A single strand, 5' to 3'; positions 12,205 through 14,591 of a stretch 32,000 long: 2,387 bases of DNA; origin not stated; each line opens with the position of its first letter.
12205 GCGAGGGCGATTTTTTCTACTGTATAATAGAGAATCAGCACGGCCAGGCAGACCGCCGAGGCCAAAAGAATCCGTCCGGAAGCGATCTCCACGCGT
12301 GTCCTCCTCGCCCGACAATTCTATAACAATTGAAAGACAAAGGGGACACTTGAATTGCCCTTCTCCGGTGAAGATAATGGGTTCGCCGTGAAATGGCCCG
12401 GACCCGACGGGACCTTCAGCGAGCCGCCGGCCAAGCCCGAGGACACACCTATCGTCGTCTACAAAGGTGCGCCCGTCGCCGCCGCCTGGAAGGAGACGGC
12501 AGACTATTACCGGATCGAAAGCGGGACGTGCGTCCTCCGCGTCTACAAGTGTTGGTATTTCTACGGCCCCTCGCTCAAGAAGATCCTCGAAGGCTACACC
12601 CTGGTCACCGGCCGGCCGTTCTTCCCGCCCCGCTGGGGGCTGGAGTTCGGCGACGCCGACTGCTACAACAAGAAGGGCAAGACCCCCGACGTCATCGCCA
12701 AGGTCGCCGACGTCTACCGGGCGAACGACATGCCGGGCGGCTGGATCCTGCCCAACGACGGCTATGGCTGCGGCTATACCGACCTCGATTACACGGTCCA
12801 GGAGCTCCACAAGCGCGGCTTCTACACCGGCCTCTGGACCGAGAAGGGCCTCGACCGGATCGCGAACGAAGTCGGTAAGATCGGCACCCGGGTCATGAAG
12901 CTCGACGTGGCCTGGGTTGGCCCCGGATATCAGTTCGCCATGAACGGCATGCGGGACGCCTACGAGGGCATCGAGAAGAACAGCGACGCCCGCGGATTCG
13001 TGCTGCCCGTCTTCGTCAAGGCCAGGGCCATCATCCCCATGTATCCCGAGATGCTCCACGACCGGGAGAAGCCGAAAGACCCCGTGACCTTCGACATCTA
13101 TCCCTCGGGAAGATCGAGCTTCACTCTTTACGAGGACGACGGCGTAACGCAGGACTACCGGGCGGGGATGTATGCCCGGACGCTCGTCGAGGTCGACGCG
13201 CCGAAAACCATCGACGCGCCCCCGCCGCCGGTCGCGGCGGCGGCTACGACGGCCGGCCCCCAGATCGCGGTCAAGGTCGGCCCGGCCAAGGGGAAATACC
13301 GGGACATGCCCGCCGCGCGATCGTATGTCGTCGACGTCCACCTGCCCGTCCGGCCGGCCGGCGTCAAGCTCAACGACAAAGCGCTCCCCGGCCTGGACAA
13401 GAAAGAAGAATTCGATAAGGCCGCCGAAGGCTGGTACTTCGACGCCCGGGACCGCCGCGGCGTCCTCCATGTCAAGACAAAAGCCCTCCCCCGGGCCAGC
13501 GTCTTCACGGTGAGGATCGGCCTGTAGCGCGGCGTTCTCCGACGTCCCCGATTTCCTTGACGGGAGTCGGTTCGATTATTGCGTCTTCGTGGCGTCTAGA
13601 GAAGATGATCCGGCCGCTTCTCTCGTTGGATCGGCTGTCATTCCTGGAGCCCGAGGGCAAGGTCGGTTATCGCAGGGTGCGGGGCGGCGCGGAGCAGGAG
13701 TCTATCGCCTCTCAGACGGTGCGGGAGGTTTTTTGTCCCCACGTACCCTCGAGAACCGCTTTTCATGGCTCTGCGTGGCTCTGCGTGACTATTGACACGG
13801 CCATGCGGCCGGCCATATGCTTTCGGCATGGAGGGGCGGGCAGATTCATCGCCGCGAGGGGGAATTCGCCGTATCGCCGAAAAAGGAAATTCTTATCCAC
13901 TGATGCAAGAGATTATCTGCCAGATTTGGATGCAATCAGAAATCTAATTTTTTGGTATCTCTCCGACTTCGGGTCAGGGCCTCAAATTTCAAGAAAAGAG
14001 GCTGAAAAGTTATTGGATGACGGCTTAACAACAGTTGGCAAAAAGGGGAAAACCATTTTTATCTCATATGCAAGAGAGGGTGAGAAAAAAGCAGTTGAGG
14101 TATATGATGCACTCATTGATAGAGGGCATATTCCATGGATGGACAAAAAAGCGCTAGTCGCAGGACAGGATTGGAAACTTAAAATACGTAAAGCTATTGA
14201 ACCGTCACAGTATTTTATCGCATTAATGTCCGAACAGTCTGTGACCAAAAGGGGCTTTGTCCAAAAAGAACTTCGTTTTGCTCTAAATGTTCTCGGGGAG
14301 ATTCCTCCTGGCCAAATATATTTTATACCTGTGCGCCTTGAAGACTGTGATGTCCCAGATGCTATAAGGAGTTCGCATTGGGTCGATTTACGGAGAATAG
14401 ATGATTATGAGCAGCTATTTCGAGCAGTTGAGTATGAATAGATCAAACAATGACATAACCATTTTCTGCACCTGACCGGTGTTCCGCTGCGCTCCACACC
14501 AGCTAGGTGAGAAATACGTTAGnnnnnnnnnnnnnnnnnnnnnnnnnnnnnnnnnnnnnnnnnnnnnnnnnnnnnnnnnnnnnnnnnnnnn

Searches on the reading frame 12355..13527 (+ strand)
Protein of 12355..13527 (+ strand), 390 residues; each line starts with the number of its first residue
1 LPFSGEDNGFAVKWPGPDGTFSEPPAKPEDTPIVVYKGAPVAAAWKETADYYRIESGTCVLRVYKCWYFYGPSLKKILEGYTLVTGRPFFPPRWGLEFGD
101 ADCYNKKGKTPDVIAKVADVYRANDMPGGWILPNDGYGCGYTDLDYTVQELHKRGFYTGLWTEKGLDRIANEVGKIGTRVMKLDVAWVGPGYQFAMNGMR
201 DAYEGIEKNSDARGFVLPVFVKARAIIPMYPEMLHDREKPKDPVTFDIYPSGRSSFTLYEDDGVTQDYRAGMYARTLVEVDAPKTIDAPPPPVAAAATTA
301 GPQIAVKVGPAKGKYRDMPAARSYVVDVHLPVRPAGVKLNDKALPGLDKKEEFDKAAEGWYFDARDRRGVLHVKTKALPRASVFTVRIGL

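Call 56: search_protein_families(library=pfam, proteins=[window:12355-13527:+], max_evalue=0.01)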
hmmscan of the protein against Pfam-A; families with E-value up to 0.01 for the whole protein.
window:12355-13527:+ (390 aa): 1 family
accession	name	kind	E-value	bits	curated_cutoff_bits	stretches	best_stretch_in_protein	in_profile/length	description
PF17137.9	DUF5110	-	1.4e-17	63.9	27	1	243-330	1-70/71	Domain of unknown function (DUF5110)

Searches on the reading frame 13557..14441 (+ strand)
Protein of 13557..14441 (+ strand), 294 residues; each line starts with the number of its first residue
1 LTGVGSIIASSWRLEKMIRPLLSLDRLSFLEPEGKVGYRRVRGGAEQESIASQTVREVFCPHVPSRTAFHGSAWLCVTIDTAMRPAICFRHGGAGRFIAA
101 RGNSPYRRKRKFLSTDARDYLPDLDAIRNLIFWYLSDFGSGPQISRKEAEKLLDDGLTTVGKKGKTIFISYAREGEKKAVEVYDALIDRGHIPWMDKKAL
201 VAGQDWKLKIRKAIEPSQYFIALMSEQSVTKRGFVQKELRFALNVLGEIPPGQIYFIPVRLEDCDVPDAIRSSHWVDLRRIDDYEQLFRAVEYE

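Call 3: search_protein_families(library=pfam, proteins=[window:13557-14441:+], max_evalue=0.01)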
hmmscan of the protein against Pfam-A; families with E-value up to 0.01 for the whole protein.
window:13557-14441:+ (294 aa): 1 family
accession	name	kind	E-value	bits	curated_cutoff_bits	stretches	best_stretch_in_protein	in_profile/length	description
PF13676.11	TIR_2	-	5.8e-25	88.6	28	1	167-287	1-117/122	TIR domain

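Call 4: search_protein_families(library=padloc, proteins=[window:13557-14441:+], max_evalue=0.01)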
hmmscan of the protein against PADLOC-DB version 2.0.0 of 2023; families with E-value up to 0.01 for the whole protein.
window:13557-14441:+ (294 aa): 7 families
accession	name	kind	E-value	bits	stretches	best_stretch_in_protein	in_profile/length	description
PDLC02421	Aga_TIR-PNTD1-PNTD2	-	7.5e-13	46.4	1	165-278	4-117/430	Class I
PDLC02403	Aga_TIR-PNTD1-PNTD2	-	2.8e-10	37.8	1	186-278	25-116/443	Class I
PDLC02012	SAVED5--SAVED_TIR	-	1.5e-07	28.9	1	166-246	15-95/404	-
PDLC05062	PDC-S66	-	2.2e-07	28.6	1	162-239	146-223/282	-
PDLC02962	RT-TIR_XII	-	1.9e-05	21.7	1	166-242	347-423/478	single gene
PDLC03957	bSEFIR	-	0.0004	18.3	1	164-290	38-179/412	-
PDLC00419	ThsB1|ThsB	-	0.0078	14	0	156-232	19-99/165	TIR-like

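Call 5: search_protein_families(library=ncbifam, proteins=[window:13557-14441:+], max_evalue=0.01)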
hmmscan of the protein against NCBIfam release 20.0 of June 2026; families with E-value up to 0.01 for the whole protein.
window:13557-14441:+ (294 aa): 2 families
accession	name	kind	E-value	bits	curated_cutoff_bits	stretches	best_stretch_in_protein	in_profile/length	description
NF042941.1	Retron_TIR_antiphage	equivalog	1.3e-07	30.8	600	1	165-244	340-419/464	TIR domain-containing anti-phage reverse transcriptase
NF058526.1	Thoeris_type3_ThcB4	equivalog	0.0019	17.1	220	1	162-243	125-206/375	Thoeris type III anti-phage system protein ThcB4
